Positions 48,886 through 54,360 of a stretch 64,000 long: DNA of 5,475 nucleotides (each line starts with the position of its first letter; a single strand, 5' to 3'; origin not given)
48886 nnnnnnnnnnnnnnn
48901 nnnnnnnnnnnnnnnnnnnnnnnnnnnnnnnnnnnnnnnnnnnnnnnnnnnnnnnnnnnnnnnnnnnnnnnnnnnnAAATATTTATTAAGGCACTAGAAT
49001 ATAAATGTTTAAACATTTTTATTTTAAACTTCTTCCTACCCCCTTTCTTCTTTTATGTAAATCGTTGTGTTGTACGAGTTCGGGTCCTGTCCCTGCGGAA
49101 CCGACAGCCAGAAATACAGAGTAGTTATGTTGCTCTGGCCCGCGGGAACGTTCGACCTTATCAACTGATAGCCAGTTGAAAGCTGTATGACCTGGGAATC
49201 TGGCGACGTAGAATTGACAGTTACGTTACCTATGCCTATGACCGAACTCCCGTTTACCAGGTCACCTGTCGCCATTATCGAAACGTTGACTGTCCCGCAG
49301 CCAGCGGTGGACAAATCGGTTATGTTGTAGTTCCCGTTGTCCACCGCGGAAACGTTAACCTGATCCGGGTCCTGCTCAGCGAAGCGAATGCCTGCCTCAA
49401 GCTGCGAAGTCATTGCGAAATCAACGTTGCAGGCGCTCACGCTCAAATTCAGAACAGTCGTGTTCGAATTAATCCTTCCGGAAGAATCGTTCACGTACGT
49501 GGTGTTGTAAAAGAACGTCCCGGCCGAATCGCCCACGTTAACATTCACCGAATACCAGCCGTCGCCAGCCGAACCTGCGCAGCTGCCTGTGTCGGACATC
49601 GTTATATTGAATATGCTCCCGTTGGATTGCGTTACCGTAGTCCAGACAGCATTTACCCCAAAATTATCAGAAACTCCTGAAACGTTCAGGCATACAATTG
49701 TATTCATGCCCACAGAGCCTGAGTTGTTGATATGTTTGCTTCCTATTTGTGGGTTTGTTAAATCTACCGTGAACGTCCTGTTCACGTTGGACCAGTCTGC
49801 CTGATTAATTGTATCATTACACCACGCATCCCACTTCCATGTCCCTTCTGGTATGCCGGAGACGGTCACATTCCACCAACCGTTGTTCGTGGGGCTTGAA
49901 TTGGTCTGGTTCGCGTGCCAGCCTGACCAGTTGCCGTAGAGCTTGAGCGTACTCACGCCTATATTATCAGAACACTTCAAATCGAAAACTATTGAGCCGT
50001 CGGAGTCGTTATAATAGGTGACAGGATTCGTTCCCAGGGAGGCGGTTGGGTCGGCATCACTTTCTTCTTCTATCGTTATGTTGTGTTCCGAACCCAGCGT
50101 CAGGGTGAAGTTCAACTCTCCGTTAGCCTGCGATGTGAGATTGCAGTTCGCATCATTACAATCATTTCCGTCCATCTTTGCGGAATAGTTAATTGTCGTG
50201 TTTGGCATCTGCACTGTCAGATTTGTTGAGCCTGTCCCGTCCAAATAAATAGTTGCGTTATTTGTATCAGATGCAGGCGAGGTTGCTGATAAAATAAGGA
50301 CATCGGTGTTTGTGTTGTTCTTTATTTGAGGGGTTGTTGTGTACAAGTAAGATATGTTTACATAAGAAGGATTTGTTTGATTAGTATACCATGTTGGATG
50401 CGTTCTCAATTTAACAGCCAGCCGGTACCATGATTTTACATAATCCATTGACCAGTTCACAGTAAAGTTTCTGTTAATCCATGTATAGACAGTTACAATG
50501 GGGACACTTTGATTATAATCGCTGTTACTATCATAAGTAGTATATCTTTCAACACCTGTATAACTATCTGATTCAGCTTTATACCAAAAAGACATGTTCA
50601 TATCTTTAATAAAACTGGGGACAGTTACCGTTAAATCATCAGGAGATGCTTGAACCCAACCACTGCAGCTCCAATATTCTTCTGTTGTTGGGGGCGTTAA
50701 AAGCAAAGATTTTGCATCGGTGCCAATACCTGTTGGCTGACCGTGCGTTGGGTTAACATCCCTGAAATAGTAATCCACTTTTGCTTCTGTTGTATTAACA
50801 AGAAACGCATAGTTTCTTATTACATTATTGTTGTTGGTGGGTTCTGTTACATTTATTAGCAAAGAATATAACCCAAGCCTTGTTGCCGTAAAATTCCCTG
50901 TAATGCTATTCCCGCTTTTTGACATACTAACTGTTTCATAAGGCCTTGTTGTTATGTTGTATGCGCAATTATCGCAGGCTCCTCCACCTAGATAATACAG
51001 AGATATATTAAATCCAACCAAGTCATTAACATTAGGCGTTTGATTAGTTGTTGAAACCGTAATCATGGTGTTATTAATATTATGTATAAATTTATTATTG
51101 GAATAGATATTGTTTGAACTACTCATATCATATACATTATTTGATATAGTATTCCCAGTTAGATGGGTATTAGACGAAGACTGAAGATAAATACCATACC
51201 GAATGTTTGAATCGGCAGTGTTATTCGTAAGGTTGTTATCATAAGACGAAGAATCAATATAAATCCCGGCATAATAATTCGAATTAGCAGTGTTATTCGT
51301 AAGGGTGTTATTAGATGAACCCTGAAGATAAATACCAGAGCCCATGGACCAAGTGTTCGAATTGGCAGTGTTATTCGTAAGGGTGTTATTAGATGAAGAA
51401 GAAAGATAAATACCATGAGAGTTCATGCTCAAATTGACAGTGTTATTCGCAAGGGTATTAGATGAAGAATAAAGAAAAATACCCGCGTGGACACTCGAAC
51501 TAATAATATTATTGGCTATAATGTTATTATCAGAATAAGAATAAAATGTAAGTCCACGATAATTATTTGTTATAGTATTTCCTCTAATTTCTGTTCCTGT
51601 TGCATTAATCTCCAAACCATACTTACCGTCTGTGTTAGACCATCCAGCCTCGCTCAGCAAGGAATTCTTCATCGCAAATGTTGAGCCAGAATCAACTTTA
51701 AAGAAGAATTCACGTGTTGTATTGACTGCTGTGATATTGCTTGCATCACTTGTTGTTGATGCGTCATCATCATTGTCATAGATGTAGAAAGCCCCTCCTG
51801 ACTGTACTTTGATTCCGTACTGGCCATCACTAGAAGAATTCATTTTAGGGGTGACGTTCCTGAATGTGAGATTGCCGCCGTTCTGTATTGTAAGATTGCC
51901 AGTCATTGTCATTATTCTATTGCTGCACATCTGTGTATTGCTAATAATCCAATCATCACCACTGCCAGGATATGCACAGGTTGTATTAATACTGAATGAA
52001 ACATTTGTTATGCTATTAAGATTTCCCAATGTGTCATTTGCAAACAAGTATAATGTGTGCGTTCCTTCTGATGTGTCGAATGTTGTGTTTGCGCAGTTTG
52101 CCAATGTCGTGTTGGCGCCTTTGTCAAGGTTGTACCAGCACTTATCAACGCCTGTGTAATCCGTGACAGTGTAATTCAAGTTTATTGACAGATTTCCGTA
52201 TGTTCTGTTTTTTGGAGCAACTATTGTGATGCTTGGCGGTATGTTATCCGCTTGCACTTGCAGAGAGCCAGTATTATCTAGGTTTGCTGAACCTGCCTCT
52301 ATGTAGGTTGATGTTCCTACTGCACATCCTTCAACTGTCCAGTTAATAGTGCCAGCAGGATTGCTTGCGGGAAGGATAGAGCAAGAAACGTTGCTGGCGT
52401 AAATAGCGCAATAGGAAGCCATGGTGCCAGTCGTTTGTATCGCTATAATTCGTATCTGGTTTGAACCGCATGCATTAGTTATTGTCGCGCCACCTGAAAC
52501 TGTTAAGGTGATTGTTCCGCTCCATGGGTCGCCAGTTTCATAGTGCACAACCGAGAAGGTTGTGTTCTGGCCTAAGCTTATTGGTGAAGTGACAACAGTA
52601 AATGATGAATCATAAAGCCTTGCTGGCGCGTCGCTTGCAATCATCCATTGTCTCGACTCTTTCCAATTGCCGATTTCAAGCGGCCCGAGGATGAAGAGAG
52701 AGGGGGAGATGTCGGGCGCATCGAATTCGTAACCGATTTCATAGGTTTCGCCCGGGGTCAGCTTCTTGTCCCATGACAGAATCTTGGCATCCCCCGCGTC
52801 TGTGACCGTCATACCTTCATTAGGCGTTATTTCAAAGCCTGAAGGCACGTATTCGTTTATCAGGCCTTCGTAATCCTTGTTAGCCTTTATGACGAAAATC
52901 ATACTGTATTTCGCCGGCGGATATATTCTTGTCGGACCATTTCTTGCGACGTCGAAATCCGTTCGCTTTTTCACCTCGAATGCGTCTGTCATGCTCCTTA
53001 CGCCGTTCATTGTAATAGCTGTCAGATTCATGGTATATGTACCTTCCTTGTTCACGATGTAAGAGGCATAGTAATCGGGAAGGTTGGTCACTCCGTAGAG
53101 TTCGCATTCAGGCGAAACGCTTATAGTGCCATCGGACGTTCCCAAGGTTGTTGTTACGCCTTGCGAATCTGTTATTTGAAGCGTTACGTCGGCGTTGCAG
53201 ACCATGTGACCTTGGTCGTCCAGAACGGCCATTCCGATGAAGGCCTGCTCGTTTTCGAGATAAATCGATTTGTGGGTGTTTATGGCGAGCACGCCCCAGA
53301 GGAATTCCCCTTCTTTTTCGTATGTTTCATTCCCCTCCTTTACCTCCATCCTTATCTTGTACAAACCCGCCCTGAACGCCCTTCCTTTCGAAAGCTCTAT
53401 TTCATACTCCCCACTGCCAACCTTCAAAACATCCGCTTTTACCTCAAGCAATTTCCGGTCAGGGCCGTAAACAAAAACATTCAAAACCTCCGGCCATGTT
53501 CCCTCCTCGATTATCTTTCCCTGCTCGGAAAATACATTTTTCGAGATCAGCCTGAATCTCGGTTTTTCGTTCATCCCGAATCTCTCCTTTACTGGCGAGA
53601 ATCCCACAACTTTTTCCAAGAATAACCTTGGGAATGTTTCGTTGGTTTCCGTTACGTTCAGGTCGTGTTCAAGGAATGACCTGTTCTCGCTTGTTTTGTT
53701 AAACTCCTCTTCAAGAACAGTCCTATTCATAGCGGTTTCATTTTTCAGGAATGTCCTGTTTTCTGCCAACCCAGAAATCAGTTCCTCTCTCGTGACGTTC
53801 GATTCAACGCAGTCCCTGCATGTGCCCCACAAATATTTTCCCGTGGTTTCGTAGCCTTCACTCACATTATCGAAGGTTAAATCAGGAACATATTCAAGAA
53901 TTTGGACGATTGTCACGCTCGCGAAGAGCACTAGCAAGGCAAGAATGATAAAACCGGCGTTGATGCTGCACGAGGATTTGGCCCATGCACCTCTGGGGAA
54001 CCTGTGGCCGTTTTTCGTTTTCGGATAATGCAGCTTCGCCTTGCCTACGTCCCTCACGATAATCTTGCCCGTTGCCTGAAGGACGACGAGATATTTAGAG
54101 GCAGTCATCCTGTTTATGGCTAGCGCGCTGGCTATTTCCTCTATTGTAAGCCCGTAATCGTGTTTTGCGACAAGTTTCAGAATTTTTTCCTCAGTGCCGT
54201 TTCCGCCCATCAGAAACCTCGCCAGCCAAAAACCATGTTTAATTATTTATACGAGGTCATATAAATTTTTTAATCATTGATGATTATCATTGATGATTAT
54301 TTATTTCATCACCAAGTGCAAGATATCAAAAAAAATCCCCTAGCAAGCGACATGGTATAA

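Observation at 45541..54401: An 8.7-kb surface-protein block splits the conserved secE-spt5(nusG)-rpl11 cluster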

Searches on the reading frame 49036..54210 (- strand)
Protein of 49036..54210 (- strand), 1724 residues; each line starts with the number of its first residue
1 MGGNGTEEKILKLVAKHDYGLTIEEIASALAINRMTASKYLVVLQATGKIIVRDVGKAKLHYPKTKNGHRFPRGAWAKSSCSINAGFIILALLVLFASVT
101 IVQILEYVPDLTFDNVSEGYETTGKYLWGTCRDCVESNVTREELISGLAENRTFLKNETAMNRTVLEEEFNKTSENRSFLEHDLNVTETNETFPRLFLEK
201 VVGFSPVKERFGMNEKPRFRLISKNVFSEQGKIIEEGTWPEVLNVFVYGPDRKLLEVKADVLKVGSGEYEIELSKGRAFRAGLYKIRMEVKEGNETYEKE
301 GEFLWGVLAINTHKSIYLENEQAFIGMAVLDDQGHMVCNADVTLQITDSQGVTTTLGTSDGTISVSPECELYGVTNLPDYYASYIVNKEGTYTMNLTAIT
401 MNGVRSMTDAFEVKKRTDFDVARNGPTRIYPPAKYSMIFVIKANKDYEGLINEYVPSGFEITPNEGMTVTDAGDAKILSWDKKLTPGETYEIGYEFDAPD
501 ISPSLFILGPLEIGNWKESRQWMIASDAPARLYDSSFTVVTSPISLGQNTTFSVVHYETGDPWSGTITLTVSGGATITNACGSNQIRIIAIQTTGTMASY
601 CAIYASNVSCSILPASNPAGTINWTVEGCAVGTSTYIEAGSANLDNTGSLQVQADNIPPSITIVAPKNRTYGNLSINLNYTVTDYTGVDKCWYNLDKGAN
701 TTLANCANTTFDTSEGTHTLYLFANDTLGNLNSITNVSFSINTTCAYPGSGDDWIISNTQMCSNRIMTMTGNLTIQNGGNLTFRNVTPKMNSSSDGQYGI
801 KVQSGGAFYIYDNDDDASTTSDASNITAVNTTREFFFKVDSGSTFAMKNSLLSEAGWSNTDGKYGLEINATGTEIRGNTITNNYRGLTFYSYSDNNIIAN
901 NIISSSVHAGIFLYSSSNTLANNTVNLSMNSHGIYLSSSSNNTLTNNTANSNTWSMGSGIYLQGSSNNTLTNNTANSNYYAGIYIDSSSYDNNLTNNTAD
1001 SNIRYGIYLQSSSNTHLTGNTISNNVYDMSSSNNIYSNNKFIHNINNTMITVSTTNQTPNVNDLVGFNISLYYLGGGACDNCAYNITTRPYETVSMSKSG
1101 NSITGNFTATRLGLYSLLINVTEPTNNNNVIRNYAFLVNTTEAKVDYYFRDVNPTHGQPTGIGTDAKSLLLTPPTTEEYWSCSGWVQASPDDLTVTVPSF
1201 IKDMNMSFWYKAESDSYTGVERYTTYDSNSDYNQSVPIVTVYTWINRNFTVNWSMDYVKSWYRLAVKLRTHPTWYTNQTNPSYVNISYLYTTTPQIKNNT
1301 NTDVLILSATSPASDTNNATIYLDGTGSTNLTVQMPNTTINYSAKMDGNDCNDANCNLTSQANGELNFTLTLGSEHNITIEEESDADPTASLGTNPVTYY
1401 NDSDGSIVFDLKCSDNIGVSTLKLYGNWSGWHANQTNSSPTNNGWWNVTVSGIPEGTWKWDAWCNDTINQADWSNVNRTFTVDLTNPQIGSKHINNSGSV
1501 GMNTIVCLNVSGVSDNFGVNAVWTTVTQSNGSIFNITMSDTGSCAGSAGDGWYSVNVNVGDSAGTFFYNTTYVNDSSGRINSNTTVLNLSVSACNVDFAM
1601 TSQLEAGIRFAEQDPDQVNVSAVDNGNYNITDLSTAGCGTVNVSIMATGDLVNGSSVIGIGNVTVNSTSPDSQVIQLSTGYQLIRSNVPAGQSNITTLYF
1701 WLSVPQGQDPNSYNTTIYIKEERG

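Call 4: search_protein_families(library=pfam, proteins=[window:49036-54210:-], max_evalue=0.01)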
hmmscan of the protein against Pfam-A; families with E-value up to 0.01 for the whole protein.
window:49036-54210:- (1724 aa): 3 families
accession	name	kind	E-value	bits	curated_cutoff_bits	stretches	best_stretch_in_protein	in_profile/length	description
PF13229.12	Beta_helix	-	3.2e-37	128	25.9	3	898-1041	13-158/158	Right handed beta helix region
PF05048.19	NosD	-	4.4e-22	79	23.6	2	928-1057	57-184/212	Periplasmic copper-binding protein (NosD)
PF08279.18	HTH_11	-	1.2e-05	25.5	25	1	7-52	2-47/55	HTH domain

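Call 21: search_solved_structures(query=window:49036-54210:-, max_evalue=0.01)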
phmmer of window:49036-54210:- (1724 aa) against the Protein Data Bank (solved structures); distinct sequences matched with E-value up to 0.01: 0.

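Call 78: search_protein_families(library=ncbifam, proteins=[window:49036-54210:-], max_evalue=0.01)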
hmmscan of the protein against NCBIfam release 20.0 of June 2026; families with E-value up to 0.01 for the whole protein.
window:49036-54210:- (1724 aa): 4 families
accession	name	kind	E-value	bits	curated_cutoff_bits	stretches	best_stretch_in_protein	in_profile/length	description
TIGR03804.1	para_beta_helix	repeat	5.5e-24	83.6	19.45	4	982-1027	1-44/44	parallel beta-helix repeat protein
TIGR04247.1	NosD_copper_fam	subfamily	6.8e-10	38.1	300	1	869-1043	134-305/377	nitrous oxide reductase family maturation protein NosD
NF047446.1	barrel_OmpL47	domain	0.00079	19.8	40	1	685-741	15-68/68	OmpL47-type beta-barrel domain-containing protein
NF007720.0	PRK10411.1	equivalog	0.0049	16.2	259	1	8-62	7-59/243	L-fucose operon activator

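Call 79: search_protein_families(library=phrogs, proteins=[window:49036-54210:-], max_evalue=0.001)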
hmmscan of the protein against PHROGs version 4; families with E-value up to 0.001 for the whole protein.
window:49036-54210:- (1724 aa): 0 families

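Call 80: search_protein_families(library=padloc, proteins=[window:49036-54210:-], max_evalue=0.001)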
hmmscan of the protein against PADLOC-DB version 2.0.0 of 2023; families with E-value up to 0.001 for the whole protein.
window:49036-54210:- (1724 aa): 0 families

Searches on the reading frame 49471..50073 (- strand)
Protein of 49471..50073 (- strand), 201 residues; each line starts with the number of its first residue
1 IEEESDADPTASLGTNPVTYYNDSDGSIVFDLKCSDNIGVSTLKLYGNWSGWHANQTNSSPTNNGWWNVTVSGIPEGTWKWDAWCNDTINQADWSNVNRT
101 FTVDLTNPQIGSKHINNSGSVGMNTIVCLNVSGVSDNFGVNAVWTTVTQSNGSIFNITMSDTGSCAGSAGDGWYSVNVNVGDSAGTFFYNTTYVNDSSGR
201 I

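Call 67: search_protein_families(library=pfam, proteins=[window:49471-50073:-], max_evalue=0.5)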
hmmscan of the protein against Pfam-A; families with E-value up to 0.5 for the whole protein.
window:49471-50073:- (201 aa): 1 family
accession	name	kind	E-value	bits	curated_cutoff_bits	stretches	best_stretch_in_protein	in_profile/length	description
PF12245.14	Big_3_2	-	0.46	11.1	23.3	0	116-158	24-65/122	Bacterial Ig-like domain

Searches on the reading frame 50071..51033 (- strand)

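Call 67: search_protein_families(library=pfam, proteins=[window:50071-51033:-], max_evalue=0.5)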
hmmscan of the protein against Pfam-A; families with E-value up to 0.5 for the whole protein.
window:50071-51033:- (321 aa): 1 family
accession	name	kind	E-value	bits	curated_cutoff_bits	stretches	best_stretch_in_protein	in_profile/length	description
PF08308.17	PEGA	-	0.016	15.6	20.8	1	255-289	8-45/71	PEGA domain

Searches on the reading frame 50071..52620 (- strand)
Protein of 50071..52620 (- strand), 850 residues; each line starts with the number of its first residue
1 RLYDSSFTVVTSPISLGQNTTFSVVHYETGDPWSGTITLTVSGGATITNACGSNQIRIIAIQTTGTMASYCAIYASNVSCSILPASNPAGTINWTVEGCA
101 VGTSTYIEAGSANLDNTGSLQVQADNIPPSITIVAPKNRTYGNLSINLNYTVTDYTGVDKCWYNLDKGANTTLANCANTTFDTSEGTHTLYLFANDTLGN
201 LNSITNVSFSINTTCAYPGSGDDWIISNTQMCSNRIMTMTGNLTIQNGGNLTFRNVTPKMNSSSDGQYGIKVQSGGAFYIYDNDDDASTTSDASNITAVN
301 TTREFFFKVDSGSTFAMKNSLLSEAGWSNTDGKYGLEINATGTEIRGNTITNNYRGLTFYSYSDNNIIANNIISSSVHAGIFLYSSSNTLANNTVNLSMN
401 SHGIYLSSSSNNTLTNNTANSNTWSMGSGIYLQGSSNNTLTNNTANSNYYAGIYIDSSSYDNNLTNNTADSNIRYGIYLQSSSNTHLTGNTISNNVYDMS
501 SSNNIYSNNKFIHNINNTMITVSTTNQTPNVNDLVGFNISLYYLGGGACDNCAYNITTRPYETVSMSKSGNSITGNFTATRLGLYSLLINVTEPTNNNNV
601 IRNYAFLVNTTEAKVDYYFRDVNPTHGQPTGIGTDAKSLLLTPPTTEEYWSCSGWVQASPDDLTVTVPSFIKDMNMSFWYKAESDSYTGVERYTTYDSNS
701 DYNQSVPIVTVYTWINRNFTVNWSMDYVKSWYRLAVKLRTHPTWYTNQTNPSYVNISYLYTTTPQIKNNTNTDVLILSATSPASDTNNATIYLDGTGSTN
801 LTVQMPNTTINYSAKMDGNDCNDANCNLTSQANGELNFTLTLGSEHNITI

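Call 41: find_homologous_proteins(query=window:50071-52620:-, max_evalue=0.00001)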
Query window:50071-52620:- (850 aa): 1308 proteins with E <= 0.00001 among 8000 candidates; the best 120 are listed.
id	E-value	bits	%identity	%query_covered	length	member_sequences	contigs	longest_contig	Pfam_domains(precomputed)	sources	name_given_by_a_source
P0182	3.7e-214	731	60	54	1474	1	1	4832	PF13229.13,PF05048.20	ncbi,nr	ncbi:MAG: right-handed parallel beta-helix repeat-containing protein, partial [Candidatus Aenigmarch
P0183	1.9e-125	438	51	50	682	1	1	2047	PF13229.13,PF05048.20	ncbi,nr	ncbi:MAG: DUF1565 domain-containing protein, partial [Candidatus Aenigmarchaeota archaeon]|nr:DUF156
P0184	2.4e-125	438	51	56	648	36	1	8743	PF13229.13,PF05048.20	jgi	-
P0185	5.7e-117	410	45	36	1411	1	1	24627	PF13229.13,PF01471.24,PF05048.20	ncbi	-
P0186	1.8e-115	405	40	56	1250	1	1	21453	PF13229.13,PF01471.24,PF05048.20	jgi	-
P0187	2.1e-115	405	39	59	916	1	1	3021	PF13229.13,PF05048.20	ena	-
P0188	7.4e-105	370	48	49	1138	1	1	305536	PF13229.13,PF16403.12,PF01471.24,PF05048.20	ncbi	-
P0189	2.1e-101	359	36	52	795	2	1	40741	PF13229.13,PF05048.20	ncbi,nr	ncbi:MAG: right-handed parallel beta-helix repeat-containing protein, partial [Candidatus Aenigmarch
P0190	4.3e-98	348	48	49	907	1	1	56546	PF13229.13,PF01471.24,PF05048.20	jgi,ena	-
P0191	4.1e-96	341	43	50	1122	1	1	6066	PF13229.13,PF05048.20,PF16656.12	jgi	-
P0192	7.9e-95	337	37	50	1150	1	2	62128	PF13229.13,PF01471.24,PF05048.20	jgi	-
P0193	2.4e-91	325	43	47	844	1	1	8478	PF13229.13,PF05048.20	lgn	-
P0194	3.7e-89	318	34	74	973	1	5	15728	PF13229.13,PF05048.20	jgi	-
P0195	5.9e-89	317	41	54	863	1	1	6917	PF13229.13,PF05048.20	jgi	-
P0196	7.3e-86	307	41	49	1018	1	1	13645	PF13229.13,PF01471.24,PF05048.20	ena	-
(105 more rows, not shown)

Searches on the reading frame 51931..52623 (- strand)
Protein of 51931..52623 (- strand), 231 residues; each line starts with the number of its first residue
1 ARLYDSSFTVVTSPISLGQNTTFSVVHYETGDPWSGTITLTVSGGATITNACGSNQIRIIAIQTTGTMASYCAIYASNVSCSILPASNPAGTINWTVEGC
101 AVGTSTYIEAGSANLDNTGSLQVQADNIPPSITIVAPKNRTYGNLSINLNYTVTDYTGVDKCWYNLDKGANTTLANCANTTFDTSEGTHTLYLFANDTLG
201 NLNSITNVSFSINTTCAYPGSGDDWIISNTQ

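Call 67: search_protein_families(library=pfam, proteins=[window:51931-52623:-], max_evalue=0.5)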
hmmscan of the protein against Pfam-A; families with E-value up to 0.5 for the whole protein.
window:51931-52623:- (231 aa): 2 families
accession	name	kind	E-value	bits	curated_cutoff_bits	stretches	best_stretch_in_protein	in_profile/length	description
PF12904.13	Collagen_bind_2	-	0.039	14.2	22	0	146-183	36-73/92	Putative collagen-binding domain of a collagenase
PF00801.26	PKD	-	0.11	12.9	23.5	1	144-209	14-79/80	PKD domain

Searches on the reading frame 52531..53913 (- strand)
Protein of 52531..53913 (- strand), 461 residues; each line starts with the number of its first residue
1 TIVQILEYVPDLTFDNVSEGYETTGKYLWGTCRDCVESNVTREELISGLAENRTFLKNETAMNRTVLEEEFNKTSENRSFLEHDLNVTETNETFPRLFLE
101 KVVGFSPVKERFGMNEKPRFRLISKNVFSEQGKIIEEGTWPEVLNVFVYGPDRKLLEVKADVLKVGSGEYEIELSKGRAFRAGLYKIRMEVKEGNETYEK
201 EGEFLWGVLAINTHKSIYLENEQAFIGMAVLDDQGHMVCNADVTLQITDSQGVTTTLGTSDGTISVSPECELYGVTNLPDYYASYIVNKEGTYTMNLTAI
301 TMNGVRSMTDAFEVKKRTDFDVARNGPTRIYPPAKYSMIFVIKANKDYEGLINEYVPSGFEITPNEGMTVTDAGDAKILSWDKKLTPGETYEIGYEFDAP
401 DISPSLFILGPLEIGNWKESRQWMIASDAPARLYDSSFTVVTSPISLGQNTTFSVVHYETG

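Call 67: search_protein_families(library=pfam, proteins=[window:52531-53913:-], max_evalue=0.5)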
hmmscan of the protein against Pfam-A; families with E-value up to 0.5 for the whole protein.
window:52531-53913:- (461 aa): 5 families
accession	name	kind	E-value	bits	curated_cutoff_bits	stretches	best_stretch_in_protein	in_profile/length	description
PF11797.14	WxLIP_HBD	-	0.00025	21.4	28.9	0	219-318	38-132/138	WxL Interacting Protein, host binding domain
PF00801.26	PKD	-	0.00051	20.4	23.5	1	240-304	14-70/80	PKD domain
PF01835.25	MG2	-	0.028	15.2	32.8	0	213-257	6-50/96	MG2 domain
PF09134.16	Invasin_D3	-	0.17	12.9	33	0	241-305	22-75/98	Invasin, domain 3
PF07495.19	Y_Y_Y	-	0.2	12.1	26.6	0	277-310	23-57/65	Y_Y_Y domain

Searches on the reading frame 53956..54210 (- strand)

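Call 67: search_protein_families(library=pfam, proteins=[window:53956-54210:-], max_evalue=0.5)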
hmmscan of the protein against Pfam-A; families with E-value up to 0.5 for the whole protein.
window:53956-54210:- (85 aa): 22 families
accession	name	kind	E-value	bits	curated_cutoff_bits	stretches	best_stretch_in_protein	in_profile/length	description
PF08279.18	HTH_11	-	1.9e-07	31.3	25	1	7-53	2-48/55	HTH domain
PF09339.16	HTH_IclR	-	0.00015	21.9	22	1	10-48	8-46/52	IclR helix-turn-helix domain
PF13412.12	HTH_24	-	0.00072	19.5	21.9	1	5-50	3-47/48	Winged helix-turn-helix DNA-binding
PF13384.12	HTH_23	-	0.0016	18.6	24.6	1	10-40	10-37/50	Homeodomain-like domain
PF04703.18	FaeA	-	0.0017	19.1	20.7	1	8-55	3-50/62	FaeA-like protein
PF08220.18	HTH_DeoR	-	0.0018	18.4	21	1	8-59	3-52/57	DeoR-like helix-turn-helix domain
PF21248.3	SoFic-like_C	-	0.0037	17.9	27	1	22-61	32-71/76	Protein adenylyltransferase SoFic-like, C-terminal domain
PF20714.3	HTH_64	-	0.0067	17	27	1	18-62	14-57/65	DpiA-like helix-turn-helix domain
PF04545.22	Sigma70_r4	-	0.0071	16.3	24.1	1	7-38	9-38/50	Sigma-70, region 4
PF06163.17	DUF977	-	0.01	16.3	22.1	1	8-52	15-58/134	Bacterial protein of unknown function (DUF977)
PF00392.27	GntR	-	0.02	15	27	1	8-54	11-58/64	Bacterial regulatory proteins, gntR family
PF12802.13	MarR_2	-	0.03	14.9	27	1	11-53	11-53/61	MarR family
PF09105.16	SelB-wing_1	-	0.046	13.9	25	1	5-52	1-49/59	Elongation factor SelB, winged helix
PF13545.12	HTH_Crp_2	-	0.047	14.1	27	1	20-53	22-55/70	Crp-like helix-turn-helix domain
PF07106.19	TBPIP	-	0.049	14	22.8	1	7-61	3-59/62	TBPIP/Hop2 winged helix domain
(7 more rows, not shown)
